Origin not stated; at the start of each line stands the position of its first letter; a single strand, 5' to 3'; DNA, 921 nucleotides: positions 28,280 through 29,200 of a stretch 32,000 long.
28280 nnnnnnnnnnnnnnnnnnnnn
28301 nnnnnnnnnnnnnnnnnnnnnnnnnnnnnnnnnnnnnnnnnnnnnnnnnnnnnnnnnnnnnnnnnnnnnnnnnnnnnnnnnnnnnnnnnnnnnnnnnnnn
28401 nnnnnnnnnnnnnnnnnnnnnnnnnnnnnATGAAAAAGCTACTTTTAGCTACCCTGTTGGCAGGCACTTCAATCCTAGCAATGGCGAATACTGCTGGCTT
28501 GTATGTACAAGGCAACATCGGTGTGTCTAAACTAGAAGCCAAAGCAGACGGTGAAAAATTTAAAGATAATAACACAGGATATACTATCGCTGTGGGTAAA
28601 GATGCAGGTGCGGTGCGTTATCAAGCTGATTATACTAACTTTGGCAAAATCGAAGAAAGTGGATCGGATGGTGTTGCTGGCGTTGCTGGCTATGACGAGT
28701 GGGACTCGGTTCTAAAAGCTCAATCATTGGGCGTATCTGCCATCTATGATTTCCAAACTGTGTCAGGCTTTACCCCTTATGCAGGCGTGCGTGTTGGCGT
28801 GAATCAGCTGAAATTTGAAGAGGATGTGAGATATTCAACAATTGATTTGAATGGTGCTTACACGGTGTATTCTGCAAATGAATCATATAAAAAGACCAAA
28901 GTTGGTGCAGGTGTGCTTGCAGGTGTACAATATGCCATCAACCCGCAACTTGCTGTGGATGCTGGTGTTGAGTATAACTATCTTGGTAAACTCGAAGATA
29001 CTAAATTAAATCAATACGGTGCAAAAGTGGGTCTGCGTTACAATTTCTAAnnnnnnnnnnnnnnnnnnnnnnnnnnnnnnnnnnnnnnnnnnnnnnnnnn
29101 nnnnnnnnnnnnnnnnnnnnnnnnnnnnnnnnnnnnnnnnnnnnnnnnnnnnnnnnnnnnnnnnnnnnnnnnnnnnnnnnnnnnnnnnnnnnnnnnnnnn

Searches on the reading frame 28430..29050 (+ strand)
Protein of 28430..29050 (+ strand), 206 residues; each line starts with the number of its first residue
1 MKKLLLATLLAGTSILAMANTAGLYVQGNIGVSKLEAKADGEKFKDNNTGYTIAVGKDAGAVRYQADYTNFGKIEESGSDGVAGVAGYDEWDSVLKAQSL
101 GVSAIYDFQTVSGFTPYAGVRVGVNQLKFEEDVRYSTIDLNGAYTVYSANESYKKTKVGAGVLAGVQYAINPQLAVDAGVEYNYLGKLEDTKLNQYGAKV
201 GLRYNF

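Call 5: search_protein_families(library=pfam, proteins=[window:28430-29050:+], max_evalue=0.01)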
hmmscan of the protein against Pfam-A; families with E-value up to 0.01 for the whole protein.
window:28430-29050:+ (206 aa): 3 families
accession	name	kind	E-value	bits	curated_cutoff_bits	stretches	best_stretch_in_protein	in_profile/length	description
PF02462.21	Opacity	-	2.9e-33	115.1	21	1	55-206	1-126/126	Opacity family porin protein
PF13505.12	OMP_b-brl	-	1.5e-16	61.5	28.7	1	6-206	2-175/175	Outer membrane protein beta-barrel domain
PF24653.1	Phage_OMP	-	0.00014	22.5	27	0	2-57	2-55/122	Cyanophage outer membrane protein like beta barrel domain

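Call 6: find_encoding_contigs(protein=window:28430-29047:+, flank=3000, max_places=10)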
Protein window:28430-29047:+ (206 aa): no gene with exactly this product is on record in the collection.

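Call 8: find_homologous_proteins(query=window:28430-29047:+, max_evalue=1e-10)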
Query window:28430-29047:+ (206 aa): 114 proteins with E <= 1e-10 among 846 candidates.
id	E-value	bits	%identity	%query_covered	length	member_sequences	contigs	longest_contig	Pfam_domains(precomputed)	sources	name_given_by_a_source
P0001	1.4e-125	435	100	100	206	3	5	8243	PF13505.13,PF02462.21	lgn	-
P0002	2.7e-110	385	88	93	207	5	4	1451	PF13505.13,PF02462.21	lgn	-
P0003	1.2e-96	340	78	94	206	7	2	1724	PF13505.13,PF02462.21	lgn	-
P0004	7.5e-94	331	76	94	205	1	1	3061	PF13505.13,PF02462.21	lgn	-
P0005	5.9e-93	328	78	100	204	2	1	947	PF13505.13,PF02462.21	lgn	-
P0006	2.0e-90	320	76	100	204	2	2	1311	PF13505.13,PF02462.21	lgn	-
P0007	3.0e-88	313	74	100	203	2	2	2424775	PF13505.13,PF02462.21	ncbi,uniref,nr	ncbi:opacity family porin [Moraxella sp. FZLJ2107]|uniref:opacity family porin n=1 Tax=unclassified 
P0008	1.5e-87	311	73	100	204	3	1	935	PF13505.13,PF02462.21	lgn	-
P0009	1.2e-86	308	70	94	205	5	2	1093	PF13505.13,PF02462.21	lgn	-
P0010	6.8e-86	305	71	93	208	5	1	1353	PF13505.13,PF02462.21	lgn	-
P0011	5.9e-85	302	70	100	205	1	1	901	PF13505.13,PF02462.21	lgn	-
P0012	1.3e-84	301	70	100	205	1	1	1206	PF13505.13,PF02462.21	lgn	-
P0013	2.5e-83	297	69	93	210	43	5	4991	PF13505.13,PF02462.21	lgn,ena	-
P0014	3.0e-82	293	68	100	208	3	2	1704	PF13505.13,PF02462.21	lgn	-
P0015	1.4e-81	291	67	100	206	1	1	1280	PF13505.13,PF02462.21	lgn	-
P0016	6.9e-80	286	69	100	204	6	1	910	PF13505.13,PF02462.21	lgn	-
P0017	1.0e-79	285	65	93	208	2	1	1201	PF01617.25,PF13505.13,PF02462.21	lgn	-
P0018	1.3e-79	285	69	100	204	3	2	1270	PF13505.13,PF02462.21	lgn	-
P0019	2.0e-79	284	68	100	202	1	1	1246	PF13505.13,PF02462.21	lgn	-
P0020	6.7e-79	283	67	100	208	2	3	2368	PF13505.13,PF02462.21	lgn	-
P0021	1.0e-78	282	67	100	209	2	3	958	PF13505.13,PF02462.21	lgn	-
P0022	1.1e-78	282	68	98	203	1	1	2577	PF13505.13,PF02462.21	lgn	-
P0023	3.2e-77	277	64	93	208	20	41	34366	PF01617.25,PF13505.13,PF02462.21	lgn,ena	-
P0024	6.3e-77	276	66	100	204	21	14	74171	PF13505.13,PF02462.21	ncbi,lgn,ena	-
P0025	2.4e-76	274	63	94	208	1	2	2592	PF13505.13,PF02462.21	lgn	-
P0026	9.4e-76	272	67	94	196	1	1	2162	PF13505.13,PF01389.24,PF02462.21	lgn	-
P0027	1.4e-75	272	67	94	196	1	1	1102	PF13505.13,PF01389.24,PF02462.21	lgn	-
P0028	3.2e-75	271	67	94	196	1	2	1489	PF13505.13,PF01389.24,PF02462.21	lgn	-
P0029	1.0e-74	269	63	93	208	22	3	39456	PF01617.25,PF13505.13,PF02462.21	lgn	-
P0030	4.0e-74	267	67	98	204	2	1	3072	PF13505.13,PF02462.21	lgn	-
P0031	1.0e-72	262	63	93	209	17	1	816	PF01617.25,PF13505.13,PF02462.21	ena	-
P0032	3.3e-72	261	66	94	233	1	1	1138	PF13505.13,PF02462.21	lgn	-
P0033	3.4e-72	261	65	100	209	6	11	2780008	PF13505.13,PF02462.21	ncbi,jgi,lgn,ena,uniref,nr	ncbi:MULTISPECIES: opacity family porin [Moraxella]|uniref:Porin opacity type domain-containing prot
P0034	4.0e-72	260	64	100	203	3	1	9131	PF13505.13,PF02462.21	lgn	-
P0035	1.3e-69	252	64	100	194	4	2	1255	PF13505.13,PF02462.21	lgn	-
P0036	5.0e-67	244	61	93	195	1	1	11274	PF01617.25,PF13505.13,PF02462.21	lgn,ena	-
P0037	2.6e-66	241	60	93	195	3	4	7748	PF01617.25,PF13505.13,PF02462.21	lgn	-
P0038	3.5e-65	238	61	100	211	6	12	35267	PF01617.25,PF13505.13,PF02462.21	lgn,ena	-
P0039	1.4e-64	236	61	100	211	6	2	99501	PF13505.13,PF02462.21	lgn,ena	-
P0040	3.7e-62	228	59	94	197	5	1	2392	PF13505.13,PF02462.21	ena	-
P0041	7.7e-62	227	64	100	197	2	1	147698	PF13505.13,PF01389.24,PF02462.21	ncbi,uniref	ncbi:opacity family porin [Moraxella marmotae]|uniref:opacity family porin n=1 Tax=Moraxella marmota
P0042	1.0e-60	223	58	100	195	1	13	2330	PF13505.13,PF02462.21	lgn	-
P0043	1.2e-60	223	60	100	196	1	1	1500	PF13505.13,PF02462.21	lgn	-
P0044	2.0e-60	222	60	100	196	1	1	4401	PF13505.13,PF02462.21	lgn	-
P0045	3.5e-60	221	53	100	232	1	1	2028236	PF01617.25,PF13505.13,PF02462.21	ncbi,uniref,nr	ncbi:opacity family porin [Moraxella nasovis]|uniref:opacity family porin n=1 Tax=Moraxella nasovis 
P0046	3.6e-60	221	60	100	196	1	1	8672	PF13505.13,PF02462.21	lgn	-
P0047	2.6e-59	219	56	95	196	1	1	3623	PF13505.13,PF02462.21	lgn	-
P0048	8.8e-59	217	59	100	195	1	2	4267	PF13505.13,PF02462.21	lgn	-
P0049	1.5e-58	216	60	100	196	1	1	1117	PF01617.25,PF13505.13,PF05736.18,PF02462.21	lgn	-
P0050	3.2e-58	215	55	100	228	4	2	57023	PF13505.13,PF02462.21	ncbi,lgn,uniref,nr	ncbi:Opacity protein [Moraxella cuniculi DSM 21768]|uniref:Opacity protein n=1 Tax=Moraxella cunicul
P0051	4.3e-58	215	58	100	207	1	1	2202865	PF13505.13,PF02462.21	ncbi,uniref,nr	ncbi:opacity family porin [Moraxella cuniculi]|uniref:Opacity protein and related surface antigens n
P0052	5.0e-57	211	58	89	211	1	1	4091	PF13505.13,PF02462.21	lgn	-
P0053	4.0e-56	208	58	100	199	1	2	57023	PF13505.13,PF02462.21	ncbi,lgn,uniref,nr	ncbi:outer membrane autotransporter barrel domain-containing protein [Moraxella cuniculi DSM 21768]|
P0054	4.5e-56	208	57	100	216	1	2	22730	PF13505.13,PF02462.21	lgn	-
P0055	1.1e-55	207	54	100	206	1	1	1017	PF13505.13,PF02462.21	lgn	-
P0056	4.1e-52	195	55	100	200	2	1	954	PF13505.13,PF02462.21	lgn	-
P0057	1.7e-51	193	56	100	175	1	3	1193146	PF01617.25,PF13505.13,PF02462.21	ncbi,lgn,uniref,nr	ncbi:hypothetical protein B0181_06970 [Moraxella caviae]|uniref:Opacity protein and related surface 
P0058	8.2e-51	191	56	100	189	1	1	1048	PF13505.13,PF02462.21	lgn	-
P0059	5.6e-50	188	52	100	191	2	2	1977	PF13505.13,PF01389.24,PF02462.21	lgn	-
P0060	5.8e-50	188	75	58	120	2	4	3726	PF13505.13,PF02462.21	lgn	-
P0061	1.8e-49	187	53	100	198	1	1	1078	PF13505.13,PF02462.21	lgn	-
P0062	2.7e-49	186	51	100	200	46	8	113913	PF13505.13,PF02462.21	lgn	-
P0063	9.3e-49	184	50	100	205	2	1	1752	PF01617.25,PF13505.13,PF02462.21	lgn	-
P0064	1.5e-48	183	51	100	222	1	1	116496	PF13505.13,PF02462.21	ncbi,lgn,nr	ncbi:MAG: opacity family porin [Moraxella sp.]|nr:opacity family porin [Moraxella sp.]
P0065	1.8e-48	183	52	100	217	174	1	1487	PF01617.25,PF13505.13,PF02462.21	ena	-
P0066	3.6e-47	179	48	100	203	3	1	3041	PF13505.13,PF02462.21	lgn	-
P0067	4.5e-47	179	50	100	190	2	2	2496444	PF13505.13,PF01389.24,PF02462.21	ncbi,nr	ncbi:opacity family porin [Neisseria chenwenguii]|nr:opacity family porin [Neisseria chenwenguii]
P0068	5.2e-47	178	52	100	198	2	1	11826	PF01617.25,PF13505.13,PF02462.21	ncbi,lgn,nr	ncbi:MAG: opacity family porin [Moraxella sp.]|nr:opacity family porin [Moraxella sp.]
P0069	6.9e-47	178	52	100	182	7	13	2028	PF13505.13,PF02462.21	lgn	-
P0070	3.5e-46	176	50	100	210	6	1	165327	PF13505.13,PF02462.21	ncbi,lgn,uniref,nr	ncbi:hypothetical protein B0681_03005 [Moraxella porci DSM 25326]|uniref:Porin opacity type domain-c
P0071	4.6e-46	175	49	100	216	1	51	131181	PF01617.25,PF13505.13,PF02462.21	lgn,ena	-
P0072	4.6e-46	175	49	100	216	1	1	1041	PF01617.25,PF13505.13,PF02462.21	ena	-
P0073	8.4e-46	175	50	95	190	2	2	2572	PF01617.25,PF13505.13,PF02462.21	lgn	-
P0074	1.5e-45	174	49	100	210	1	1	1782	PF13505.13,PF02462.21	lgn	-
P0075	1.6e-45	174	49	100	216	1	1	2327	PF01617.25,PF13505.13,PF02462.21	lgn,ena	-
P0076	1.6e-45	174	50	100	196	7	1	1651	PF13505.13,PF02462.21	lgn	-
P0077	1.7e-45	174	48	100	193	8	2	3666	PF01617.25,PF13505.13,PF01389.24,PF02462.21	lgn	-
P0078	2.0e-45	173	52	100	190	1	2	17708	PF01617.25,PF13505.13,PF02462.21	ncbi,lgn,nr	ncbi:MAG: opacity family porin [Acinetobacter sp.]|nr:opacity family porin [Acinetobacter sp.]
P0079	3.5e-45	173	52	100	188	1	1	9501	PF13505.13,PF01389.24,PF02462.21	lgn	-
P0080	3.7e-45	172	53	100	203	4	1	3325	PF13505.13,PF01389.24,PF02462.21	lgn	-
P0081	3.1e-44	169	49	100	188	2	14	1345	PF13505.13,PF05736.18,PF02462.21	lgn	-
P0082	1.5e-43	167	51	100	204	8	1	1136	PF13505.13,PF01389.24,PF02462.21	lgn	-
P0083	3.6e-43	166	44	100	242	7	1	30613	PF13505.13,PF02462.21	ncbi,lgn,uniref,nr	ncbi:MAG: opacity family porin [Moraxella sp.]|uniref:opacity family porin n=1 Tax=Moraxella sp. Tax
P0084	3.0e-41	160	48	100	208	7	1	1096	PF13505.13,PF02462.21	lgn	-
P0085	3.6e-41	159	46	100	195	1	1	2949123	PF01617.25,PF13505.13,PF02462.21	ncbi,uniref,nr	ncbi:opacity family porin [Uruburuella testudinis]|uniref:Opacity family porin n=1 Tax=Uruburuella t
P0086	3.1e-40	156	48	100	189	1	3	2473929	PF13505.13,PF01389.24,PF05736.18,PF02462.21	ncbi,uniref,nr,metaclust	ncbi:opacity family porin [Bergeriella denitrificans]|uniref:Outer membrane protein n=1 Tax=Bergerie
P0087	3.4e-40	156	49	100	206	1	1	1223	PF01617.25,PF13505.13,PF02462.21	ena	-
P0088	2.3e-39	154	44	100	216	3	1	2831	PF13505.13,PF02462.21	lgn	-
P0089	2.4e-38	150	46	100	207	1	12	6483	PF13505.13,PF02462.21,PF13568.13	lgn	-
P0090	1.3e-37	148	46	100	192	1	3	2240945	PF13505.13,PF02462.21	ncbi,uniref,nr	ncbi:opacity family porin [Neisseria animalis]|uniref:Autotransporter outer membrane beta-barrel dom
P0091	2.0e-37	147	48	100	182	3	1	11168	PF01617.25,PF13505.13,PF01389.24,PF02462.21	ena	-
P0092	7.1e-35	139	40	100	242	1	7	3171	PF01617.25,PF13505.13,PF02462.21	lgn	-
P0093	1.3e-34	138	45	89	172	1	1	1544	PF13505.13,PF02462.21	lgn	-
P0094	5.7e-34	136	43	100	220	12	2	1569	PF01617.25,PF13505.13,PF02462.21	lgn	-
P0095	6.4e-34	136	47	100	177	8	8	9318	PF16961.13,PF13505.13,PF02462.21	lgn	-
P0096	1.5e-33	135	46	100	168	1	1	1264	PF01617.25,PF13505.13,PF02462.21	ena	-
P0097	6.9e-33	132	40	100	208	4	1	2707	PF13505.13,PF05736.18,PF02462.21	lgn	-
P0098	1.2e-32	132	40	100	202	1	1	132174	PF13505.13,PF05736.18,PF02462.21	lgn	-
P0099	3.5e-32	130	59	54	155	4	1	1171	PF01617.25,PF13505.13,PF01389.24,PF02462.21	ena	-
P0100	1.4e-31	128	43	93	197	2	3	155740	PF13505.13,PF03797.26,PF02462.21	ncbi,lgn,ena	-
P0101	5.3e-31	126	40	100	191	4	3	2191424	PF13505.13,PF02462.21,PF13557.13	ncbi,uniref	ncbi:opacity family porin [Lonepinella sp. MS14436]|uniref:opacity family porin n=1 Tax=Lonepinella 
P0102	4.0e-30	123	39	100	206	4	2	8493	PF13505.13,PF05736.18,PF02462.21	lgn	-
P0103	1.7e-29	121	44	85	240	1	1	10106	PF13505.13,PF02462.21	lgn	-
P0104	2.0e-25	108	41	100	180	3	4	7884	PF10895.16,PF13505.13,PF05736.18,PF02462.21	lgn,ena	-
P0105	1.3e-24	105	39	100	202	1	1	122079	PF13505.13,PF02462.21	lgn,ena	-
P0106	2.2e-23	101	40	100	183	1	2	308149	PF13505.13,PF02462.21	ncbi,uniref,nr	ncbi:opacity family porin [Mannheimia sp. AT1]|uniref:Opacity family porin n=1 Tax=Mannheimia cairin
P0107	7.3e-23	100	39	100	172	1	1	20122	PF01617.25,PF13505.13,PF02462.21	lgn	-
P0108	7.5e-23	100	37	100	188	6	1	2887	PF13505.13,PF02462.21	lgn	-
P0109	2.1e-22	98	38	100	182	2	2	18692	PF13505.13,PF02462.21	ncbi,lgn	-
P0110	8.8e-22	96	40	100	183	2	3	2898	PF13505.13,PF02462.21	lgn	-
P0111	1.2e-18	86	38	89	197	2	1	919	PF13505.13,PF01389.24,PF09411.17,PF02462.21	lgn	-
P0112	3.9e-17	81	36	100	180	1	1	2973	PF13505.13,PF03797.26,PF02462.21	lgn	-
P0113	7.7e-17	80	37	100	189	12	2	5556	PF13505.13,PF02462.21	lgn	-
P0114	2.8e-14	72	35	100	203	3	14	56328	PF13505.13,PF02462.21,PF24653.2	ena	-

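Call 9: find_encoding_contigs(protein=P0001, flank=4000, max_places=10)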
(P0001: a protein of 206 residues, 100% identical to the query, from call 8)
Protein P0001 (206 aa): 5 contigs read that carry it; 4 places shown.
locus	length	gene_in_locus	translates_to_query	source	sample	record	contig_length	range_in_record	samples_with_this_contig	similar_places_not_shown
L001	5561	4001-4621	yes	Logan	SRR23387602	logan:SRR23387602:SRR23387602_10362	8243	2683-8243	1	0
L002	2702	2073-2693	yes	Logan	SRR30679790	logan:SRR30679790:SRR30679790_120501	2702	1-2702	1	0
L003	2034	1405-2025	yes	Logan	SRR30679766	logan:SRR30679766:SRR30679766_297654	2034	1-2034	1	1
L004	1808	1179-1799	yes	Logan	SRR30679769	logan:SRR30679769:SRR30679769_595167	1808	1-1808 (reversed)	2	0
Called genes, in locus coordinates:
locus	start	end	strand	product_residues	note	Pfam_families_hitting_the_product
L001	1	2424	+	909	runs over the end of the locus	PF04760:IF2_N, PF00009:GTP_EFTU, PF01926:MMR_HSR1, PF22042:EF-G_D2, PF11987:IF-2, PF03144:GTP_EFTU_D2 (weak)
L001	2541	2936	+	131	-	PF02033:RBFA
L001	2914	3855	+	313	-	PF01509:TruB_N, PF16198:TruB_C_2 (weak), PF09157:TruB-C_2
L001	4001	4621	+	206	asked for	PF13505:OMP_b-brl, PF02462:Opacity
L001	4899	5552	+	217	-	PF13505:OMP_b-brl, PF01617:Surface_Ag_2 (faint), PF02462:Opacity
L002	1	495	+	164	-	?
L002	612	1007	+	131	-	PF02033:RBFA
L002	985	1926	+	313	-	PF01509:TruB_N, PF16198:TruB_C_2 (weak), PF09157:TruB-C_2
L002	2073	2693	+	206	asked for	PF13505:OMP_b-brl, PF02462:Opacity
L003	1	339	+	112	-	?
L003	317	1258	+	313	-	PF01509:TruB_N, PF16198:TruB_C_2 (weak), PF09157:TruB-C_2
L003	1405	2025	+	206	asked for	PF13505:OMP_b-brl, PF02462:Opacity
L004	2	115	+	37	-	?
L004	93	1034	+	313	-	PF01509:TruB_N, PF16198:TruB_C_2 (weak), PF09157:TruB-C_2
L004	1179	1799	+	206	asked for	PF13505:OMP_b-brl, PF02462:Opacity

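Call 10: find_encoding_contigs(protein=P0002, flank=4000, max_places=10)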
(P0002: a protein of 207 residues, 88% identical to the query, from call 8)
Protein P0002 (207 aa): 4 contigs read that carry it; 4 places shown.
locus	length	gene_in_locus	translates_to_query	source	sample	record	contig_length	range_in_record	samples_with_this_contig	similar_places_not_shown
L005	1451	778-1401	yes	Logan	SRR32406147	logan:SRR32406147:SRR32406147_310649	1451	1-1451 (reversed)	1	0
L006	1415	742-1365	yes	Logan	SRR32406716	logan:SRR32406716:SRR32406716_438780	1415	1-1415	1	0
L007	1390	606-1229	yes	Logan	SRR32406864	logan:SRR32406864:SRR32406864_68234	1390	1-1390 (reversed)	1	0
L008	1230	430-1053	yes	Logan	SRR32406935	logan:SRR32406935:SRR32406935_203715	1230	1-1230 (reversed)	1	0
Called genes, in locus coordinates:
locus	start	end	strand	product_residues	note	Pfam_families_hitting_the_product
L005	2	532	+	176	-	?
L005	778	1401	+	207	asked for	PF13505:OMP_b-brl, PF02462:Opacity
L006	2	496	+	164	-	?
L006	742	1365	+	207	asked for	PF13505:OMP_b-brl, PF02462:Opacity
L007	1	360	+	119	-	?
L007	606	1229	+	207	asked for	PF13505:OMP_b-brl, PF02462:Opacity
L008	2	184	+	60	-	?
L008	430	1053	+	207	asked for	PF13505:OMP_b-brl, PF02462:Opacity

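Call 16: find_related_loci(query=A2, collection=genome_contigs, flank=3000)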
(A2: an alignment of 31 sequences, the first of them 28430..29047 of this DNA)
Query A2 (206 aa) in genome_contigs; peptide patterns used: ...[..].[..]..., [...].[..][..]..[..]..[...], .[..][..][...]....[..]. (x = any residue, [..] = any of these).
132 stretches matched a pattern; 48 encode a relative of the query (tblastn E <= 1e-3); 48 distinct loci.
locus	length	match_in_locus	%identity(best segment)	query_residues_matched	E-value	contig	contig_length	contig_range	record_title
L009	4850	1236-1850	71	1-206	6e-92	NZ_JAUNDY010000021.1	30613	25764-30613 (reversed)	MAG: Moraxella sp. isolate S24M_Sa_18 NODE_490_length_30613_cov_42.185156, whole genome shotgun sequence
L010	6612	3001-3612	68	1-206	9e-87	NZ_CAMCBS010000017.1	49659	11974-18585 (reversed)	MAG: uncultured Moraxella sp. isolate SRR15732366_bin.2_metaWRAP_v1.3_MAG ERZ9426310.93, whole genome shotgun sequence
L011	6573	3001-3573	70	16-206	8e-85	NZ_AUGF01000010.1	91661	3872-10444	Moraxella caprae DSM 19149 K941DRAFT_scaffold00009.9_C, whole genome shotgun sequence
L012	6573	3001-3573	69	16-206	9e-84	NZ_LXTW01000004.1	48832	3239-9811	Moraxella nonliquefaciens strain CCUG 348 contig_12, whole genome shotgun sequence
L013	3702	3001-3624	67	1-206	7e-83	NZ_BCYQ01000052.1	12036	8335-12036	Moraxella oblonga NBRC 102422, whole genome shotgun sequence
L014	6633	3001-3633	61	1-206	1e-70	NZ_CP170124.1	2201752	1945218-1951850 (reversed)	Moraxella sp. ATCC 23246 chromosome, complete genome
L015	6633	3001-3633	61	1-206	2e-65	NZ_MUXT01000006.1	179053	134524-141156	Moraxella canis strain CCUG 8415A 8415T_ctg_0000006, whole genome shotgun sequence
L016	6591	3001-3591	63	1-206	3e-65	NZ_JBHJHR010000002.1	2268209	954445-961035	Moraxella sp. ZJ142 ptg000001c, whole genome shotgun sequence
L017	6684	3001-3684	55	1-206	3e-65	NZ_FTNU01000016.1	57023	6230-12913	Moraxella cuniculi DSM 21768, whole genome shotgun sequence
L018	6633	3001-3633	56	1-206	1e-62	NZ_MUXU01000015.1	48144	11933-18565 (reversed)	Moraxella caviae strain CCUG 355 355T_ctg_0000015, whole genome shotgun sequence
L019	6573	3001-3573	69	16-206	1e-81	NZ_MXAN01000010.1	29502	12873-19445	Moraxella lacunata strain CCUG 4441 CCUG_4441T_0000010, whole genome shotgun sequence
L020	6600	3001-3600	52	1-206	8e-59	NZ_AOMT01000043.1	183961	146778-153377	Moraxella bovoculi 237 MBO_237Contig43, whole genome shotgun sequence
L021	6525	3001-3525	56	1-206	5e-58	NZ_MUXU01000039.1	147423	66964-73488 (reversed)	Moraxella caviae strain CCUG 355 355T_ctg_0000039, whole genome shotgun sequence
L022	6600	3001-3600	52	1-206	4e-58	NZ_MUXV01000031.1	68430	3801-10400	Moraxella bovis strain CCUG 2133 2133T_ctg_0000031, whole genome shotgun sequence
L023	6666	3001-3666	51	1-206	1e-55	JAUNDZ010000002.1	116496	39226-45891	MAG: Moraxella sp. isolate S24M_Sa_22 NODE_37_length_116496_cov_38.474489, whole genome shotgun sequence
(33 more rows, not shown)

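Call 39: search_solved_structures(query=window:28430-29047:+, max_evalue=0.01)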
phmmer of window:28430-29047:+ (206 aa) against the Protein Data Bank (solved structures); distinct sequences matched with E-value up to 0.01: 3.
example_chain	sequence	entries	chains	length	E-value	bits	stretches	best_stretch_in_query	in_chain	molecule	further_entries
2maf_A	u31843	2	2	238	2.1e-17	67.1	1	96-206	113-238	Opacity protein opA60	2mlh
8qwq_A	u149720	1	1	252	2.7e-17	66.8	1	96-206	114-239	Opacity protein opA60 (Fragment)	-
1p4t_A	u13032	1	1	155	5.8e-16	62.4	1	93-197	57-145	outer membrane protein NspA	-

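Call 44: find_related_loci(query=A2, collection=metagenome_contigs, flank=1500)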
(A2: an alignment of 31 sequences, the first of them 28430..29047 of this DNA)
Query A2 (206 aa) in metagenome_contigs; peptide patterns used: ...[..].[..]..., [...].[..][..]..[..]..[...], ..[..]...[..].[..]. (x = any residue, [..] = any of these).
143 stretches matched a pattern; 54 encode a relative of the query (tblastn E <= 1e-3); 54 distinct loci.
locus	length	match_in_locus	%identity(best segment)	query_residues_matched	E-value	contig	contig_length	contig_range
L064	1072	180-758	70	16-206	1e-91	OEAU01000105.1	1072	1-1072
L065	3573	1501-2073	63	16-206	2e-74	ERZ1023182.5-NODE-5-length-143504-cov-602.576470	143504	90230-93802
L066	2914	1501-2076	63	16-206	6e-74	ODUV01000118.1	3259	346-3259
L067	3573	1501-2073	62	16-206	2e-73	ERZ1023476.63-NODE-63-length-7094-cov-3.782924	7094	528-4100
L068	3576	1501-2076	63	16-206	3e-72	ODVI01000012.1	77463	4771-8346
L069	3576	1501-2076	63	16-206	3e-72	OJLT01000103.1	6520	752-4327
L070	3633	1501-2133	61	1-206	6e-71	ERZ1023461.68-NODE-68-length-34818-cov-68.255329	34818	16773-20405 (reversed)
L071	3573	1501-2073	63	16-206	5e-74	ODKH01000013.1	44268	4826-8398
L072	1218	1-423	71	67-206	2e-65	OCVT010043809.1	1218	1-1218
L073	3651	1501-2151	51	1-206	4e-54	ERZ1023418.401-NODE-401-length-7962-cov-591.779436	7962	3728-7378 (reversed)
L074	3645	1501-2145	52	1-206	4e-54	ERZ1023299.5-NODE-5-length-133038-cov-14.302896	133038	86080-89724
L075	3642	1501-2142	52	1-206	2e-53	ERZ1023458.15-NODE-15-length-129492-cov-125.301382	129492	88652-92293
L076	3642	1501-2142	51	1-206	6e-53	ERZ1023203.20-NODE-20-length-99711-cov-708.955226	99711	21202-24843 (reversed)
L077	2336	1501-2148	49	1-206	3e-51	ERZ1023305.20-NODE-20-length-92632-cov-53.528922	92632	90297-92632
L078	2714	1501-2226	44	1-206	1e-49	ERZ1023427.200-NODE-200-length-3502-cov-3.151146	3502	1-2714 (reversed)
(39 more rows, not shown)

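Call 46: find_encoding_contigs(protein=P0003, flank=1000, max_places=10)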
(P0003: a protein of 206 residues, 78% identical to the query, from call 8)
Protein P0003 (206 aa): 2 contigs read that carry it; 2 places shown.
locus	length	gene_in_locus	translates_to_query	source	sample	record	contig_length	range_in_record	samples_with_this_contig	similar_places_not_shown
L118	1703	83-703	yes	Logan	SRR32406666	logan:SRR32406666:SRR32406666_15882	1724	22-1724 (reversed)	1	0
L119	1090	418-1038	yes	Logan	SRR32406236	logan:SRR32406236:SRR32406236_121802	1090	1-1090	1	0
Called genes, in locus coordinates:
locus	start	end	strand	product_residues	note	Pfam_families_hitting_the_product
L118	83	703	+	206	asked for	PF13505:OMP_b-brl, PF02462:Opacity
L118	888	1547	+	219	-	PF13505:OMP_b-brl, PF02462:Opacity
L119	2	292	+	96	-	?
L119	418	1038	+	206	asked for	PF13505:OMP_b-brl, PF02462:Opacity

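Call 47: find_encoding_contigs(protein=P0004, flank=1000, max_places=10)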
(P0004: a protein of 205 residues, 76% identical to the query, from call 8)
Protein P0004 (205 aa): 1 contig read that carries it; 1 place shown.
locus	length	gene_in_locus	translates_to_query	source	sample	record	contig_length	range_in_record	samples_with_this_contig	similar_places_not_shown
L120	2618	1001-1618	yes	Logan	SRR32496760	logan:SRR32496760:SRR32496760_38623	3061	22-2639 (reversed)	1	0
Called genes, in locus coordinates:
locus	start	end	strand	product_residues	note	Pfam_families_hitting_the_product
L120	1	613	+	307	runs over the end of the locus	PF01509:TruB_N, PF16198:TruB_C_2 (weak), PF09157:TruB-C_2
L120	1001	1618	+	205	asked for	PF13505:OMP_b-brl, PF02462:Opacity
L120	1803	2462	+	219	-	PF13505:OMP_b-brl, PF02462:Opacity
